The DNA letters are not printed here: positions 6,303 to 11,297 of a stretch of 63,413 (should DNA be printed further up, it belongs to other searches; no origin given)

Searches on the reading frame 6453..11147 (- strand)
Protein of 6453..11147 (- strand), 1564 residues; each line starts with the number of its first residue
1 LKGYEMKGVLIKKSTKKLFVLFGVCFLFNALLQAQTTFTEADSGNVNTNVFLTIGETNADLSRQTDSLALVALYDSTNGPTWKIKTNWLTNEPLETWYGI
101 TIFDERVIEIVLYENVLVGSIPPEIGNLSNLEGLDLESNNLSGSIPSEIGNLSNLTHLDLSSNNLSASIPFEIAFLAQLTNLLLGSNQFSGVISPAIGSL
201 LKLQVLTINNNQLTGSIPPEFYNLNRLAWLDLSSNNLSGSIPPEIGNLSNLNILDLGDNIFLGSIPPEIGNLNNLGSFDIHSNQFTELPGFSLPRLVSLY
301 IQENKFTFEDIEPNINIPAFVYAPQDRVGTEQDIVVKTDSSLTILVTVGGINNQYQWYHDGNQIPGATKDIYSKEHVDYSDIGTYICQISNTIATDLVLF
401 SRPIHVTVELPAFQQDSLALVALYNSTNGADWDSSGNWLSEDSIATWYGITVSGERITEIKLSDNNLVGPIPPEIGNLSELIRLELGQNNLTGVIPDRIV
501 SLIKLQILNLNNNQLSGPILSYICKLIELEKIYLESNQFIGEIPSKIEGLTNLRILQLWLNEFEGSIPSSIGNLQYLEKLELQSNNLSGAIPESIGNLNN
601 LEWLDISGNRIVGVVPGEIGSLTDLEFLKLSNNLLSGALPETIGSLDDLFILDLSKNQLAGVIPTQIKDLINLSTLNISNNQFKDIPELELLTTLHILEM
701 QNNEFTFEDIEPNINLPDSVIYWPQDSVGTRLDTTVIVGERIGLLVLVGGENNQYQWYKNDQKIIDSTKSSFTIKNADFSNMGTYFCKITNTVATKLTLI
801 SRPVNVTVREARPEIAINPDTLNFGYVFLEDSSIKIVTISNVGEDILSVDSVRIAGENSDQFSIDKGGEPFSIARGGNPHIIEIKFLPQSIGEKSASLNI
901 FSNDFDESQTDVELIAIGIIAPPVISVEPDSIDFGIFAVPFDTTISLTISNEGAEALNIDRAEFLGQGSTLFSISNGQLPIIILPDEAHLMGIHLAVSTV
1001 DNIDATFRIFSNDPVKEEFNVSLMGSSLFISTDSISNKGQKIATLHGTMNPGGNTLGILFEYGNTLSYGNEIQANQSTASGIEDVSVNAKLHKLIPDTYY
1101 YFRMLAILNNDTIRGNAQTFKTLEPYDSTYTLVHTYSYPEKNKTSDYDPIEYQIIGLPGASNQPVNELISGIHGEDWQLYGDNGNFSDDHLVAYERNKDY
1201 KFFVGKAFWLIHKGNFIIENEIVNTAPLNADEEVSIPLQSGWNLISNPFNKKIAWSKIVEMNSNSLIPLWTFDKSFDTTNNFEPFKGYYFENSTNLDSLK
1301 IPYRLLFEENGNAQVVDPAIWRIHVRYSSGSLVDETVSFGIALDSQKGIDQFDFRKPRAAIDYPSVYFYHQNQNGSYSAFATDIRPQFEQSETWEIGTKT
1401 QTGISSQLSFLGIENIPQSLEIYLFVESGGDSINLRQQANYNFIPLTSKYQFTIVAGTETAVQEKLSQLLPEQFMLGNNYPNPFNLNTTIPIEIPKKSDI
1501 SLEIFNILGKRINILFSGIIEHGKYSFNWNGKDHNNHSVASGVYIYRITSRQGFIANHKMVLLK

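Call 52: search_protein_families(library=pfam, proteins=[window:6453-11147:-], max_evalue=0.001)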
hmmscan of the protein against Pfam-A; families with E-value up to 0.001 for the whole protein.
window:6453-11147:- (1564 aa): 18 families
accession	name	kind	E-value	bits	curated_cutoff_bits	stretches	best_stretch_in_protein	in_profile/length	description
PF00560.39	LRR_1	-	5.9e-43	136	20.6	0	227-248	2-23/23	Leucine Rich Repeat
PF13855.12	LRR_8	-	1.6e-41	140.3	27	6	576-635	2-61/61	Leucine rich repeat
PF23598.1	LRR_14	-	2.5e-38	132.2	40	6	546-631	42-122/353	Leucine-rich repeat region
PF12799.13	LRR_4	-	5.3e-33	112.7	27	4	130-170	2-40/44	Leucine Rich repeats (2 copies)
PF13927.12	Ig_3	-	2.1e-12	47.8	30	1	733-791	10-78/78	Immunoglobulin domain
PF13895.12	Ig_2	-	2.3e-12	47.4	27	1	751-808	27-79/79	Immunoglobulin domain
PF22544.2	HYDIN_VesB_CFA65-like_Ig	-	4.9e-11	43.2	25.5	1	813-910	1-93/100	HYDIN/CFA65/VesB-like, Ig-like domain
PF07679.22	I-set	-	5.7e-09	36.4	23.7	1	733-794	9-80/90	Immunoglobulin I-set domain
PF18962.6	Por_Secre_tail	-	7.9e-07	29.7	27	1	1480-1560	2-73/75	Secretion system C-terminal sorting domain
PF13860.13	FlgD_ig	-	2.7e-06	27.7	27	1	1494-1551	18-76/79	FlgD Ig-like domain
PF15780.11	ASH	-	6.3e-06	26.7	27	0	820-906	12-94/98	Abnormal spindle-like microcephaly-assoc'd, ASPM-SPD-2-Hydin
PF07686.23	V-set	-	1.3e-05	25.8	26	0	762-793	66-93/109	Immunoglobulin V-set domain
PF22073.2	Cep192_D4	-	2.3e-05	25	35.5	1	813-918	2-111/112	Cep192 domain 4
PF16681.11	Ig_5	-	3.7e-05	24.5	27.3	0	751-793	18-61/82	Ig-like domain on T-cell surface glycoprotein CD3 epsilon chain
PF00047.31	ig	-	8.8e-05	23.2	21.8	0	751-792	22-73/81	Immunoglobulin domain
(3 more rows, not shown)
